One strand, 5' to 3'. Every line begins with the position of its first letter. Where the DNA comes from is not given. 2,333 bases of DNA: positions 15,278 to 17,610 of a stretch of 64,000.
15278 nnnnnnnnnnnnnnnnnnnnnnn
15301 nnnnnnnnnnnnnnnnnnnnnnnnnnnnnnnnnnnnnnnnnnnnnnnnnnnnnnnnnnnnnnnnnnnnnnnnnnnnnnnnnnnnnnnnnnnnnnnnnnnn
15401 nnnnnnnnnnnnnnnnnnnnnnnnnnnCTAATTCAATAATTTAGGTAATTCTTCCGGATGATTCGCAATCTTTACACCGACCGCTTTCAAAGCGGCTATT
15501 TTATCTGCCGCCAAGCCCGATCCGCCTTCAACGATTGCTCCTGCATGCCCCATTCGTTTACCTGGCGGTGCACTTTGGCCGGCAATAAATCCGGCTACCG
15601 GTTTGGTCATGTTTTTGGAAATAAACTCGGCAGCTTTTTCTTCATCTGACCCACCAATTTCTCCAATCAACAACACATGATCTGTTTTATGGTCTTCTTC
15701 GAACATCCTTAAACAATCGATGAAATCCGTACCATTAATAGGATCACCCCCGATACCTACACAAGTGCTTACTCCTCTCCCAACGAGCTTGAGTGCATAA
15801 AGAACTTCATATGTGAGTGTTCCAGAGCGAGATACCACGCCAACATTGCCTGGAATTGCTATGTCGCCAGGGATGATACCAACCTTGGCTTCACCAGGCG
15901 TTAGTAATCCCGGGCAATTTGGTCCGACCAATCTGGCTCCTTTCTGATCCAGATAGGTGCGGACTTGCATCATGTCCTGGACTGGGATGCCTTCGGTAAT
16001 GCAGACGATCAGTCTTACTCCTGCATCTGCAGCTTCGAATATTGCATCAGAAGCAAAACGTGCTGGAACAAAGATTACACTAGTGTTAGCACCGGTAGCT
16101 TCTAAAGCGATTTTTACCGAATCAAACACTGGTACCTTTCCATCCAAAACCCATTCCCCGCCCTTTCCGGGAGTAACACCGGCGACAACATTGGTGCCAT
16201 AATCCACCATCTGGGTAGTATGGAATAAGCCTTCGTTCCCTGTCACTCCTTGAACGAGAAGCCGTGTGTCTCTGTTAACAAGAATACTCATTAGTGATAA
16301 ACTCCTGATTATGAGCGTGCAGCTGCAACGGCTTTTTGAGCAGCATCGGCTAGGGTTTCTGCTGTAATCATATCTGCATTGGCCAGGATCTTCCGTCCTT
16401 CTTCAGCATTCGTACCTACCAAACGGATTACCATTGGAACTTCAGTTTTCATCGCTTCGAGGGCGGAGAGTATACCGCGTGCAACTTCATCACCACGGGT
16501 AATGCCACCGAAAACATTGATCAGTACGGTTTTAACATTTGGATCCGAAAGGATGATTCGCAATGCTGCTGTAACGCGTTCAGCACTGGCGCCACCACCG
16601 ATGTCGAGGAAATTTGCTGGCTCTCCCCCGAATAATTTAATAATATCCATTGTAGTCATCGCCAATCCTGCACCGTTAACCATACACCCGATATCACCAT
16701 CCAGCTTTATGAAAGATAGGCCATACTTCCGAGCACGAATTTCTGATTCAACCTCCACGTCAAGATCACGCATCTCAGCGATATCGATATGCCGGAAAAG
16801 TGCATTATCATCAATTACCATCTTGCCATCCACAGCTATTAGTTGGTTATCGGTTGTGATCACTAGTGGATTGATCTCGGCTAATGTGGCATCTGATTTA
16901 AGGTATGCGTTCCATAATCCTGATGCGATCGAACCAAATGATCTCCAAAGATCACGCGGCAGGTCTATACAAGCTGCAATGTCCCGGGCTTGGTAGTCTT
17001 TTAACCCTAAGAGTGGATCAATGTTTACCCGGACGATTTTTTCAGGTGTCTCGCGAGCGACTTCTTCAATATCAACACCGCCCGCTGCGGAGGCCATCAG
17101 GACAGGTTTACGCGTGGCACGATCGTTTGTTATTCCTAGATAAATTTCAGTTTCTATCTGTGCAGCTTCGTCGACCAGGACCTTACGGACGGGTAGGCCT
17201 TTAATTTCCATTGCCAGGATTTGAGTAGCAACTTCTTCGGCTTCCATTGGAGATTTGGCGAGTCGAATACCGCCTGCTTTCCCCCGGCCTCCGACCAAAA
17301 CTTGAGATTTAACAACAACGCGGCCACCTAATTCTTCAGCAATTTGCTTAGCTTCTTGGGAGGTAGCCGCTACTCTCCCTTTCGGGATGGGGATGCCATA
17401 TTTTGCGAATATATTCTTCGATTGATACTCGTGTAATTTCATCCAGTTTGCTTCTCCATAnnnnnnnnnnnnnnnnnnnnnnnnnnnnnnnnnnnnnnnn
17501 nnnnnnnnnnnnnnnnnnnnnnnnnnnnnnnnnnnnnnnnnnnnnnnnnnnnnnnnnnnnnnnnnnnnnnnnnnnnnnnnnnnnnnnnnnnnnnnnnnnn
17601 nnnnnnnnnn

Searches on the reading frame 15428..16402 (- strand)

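Call 27: search_protein_families(library=pfam, proteins=[window:15428-16402:-], max_evalue=0.001)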
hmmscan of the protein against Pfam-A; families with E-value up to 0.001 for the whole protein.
window:15428-16402:- (324 aa): 3 families
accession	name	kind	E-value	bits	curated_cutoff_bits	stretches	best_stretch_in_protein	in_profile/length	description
PF02629.25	CoA_binding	-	1.8e-27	96.3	22.3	1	43-138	1-97/97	CoA binding domain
PF00549.24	Ligase_CoA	-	7.6e-24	84.7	24.5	1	190-309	1-126/128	CoA-ligase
PF13607.11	Succ_CoA_lig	-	3.1e-08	33.9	27.4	1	184-319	1-131/138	Succinyl-CoA ligase like flavodoxin domain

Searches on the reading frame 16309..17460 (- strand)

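Call 27: search_protein_families(library=pfam, proteins=[window:16309-17460:-], max_evalue=0.001)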
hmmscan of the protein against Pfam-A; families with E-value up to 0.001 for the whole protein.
window:16309-17460:- (383 aa): 6 families
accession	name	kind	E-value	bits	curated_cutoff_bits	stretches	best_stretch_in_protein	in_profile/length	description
PF08442.15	ATP-grasp_2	-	1.4e-70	237.5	29.5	1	8-201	1-202/202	ATP-grasp domain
PF00549.24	Ligase_CoA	-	2.1e-29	102.7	24.5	1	260-377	1-125/128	CoA-ligase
PF24948.1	Citrate_synth_N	-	1.7e-13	50.9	83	1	45-223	51-227/232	ATP-citrate synthase ATP-grasp domain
PF13549.11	ATP-grasp_5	-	2.9e-11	43.6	27.6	1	8-132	9-136/221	ATP-grasp domain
PF01071.24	GARS_A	-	9.9e-06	25.9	27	1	14-101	6-90/194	Phosphoribosylglycinamide synthetase, ATP-grasp (A) domain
PF02786.22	CPSase_L_D2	-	0.00014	21.9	19.8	1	14-113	5-102/211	Carbamoyl-phosphate synthase L chain, ATP binding domain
